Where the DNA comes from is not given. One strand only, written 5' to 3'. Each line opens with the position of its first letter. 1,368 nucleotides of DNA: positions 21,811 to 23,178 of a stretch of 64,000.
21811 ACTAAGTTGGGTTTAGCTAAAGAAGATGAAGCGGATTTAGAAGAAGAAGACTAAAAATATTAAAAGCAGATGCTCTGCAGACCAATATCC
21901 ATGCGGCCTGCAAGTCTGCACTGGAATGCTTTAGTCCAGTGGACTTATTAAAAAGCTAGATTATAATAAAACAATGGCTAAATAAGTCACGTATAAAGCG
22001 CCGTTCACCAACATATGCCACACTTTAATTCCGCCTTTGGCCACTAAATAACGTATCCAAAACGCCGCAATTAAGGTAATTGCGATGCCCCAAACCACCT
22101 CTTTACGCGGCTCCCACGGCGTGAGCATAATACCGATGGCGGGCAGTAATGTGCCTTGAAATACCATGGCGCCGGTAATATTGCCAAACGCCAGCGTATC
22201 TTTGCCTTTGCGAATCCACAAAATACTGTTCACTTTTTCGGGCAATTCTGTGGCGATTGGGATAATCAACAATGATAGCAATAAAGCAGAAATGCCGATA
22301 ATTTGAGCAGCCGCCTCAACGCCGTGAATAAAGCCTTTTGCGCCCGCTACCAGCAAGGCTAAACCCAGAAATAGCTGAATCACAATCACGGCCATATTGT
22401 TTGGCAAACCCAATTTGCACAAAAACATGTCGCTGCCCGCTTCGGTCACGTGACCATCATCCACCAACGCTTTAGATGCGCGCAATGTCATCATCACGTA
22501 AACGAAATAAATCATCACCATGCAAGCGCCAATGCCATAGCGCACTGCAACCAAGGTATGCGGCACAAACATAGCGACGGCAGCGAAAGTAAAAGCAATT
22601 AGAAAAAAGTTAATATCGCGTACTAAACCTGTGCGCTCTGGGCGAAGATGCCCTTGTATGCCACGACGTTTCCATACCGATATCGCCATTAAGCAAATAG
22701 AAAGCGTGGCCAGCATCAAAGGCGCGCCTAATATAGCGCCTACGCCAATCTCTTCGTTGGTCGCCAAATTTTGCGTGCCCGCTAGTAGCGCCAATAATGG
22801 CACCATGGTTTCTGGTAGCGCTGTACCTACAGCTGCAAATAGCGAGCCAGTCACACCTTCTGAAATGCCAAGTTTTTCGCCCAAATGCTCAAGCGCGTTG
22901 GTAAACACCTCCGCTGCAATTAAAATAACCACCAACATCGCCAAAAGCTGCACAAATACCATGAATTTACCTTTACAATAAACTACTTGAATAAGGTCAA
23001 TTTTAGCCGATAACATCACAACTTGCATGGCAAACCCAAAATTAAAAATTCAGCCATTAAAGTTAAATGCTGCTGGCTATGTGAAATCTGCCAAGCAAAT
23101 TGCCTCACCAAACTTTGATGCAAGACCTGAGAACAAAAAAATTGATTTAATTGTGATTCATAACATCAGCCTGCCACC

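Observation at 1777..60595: Dispersed ~38-bp hairpin family with a conserved asymmetric 11-nt loop, found both between and inside genes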

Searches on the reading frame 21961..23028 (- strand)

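Call 13: search_protein_families(library=pfam, proteins=[window:21961-23028:-])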
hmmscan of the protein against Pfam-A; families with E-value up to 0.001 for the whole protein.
window:21961-23028:- (355 aa): 1 family
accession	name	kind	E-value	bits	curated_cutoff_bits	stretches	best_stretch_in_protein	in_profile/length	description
PF01699.29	Na_Ca_ex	-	3.9e-32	111.8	24.9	2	25-181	3-149/151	Sodium/calcium exchanger protein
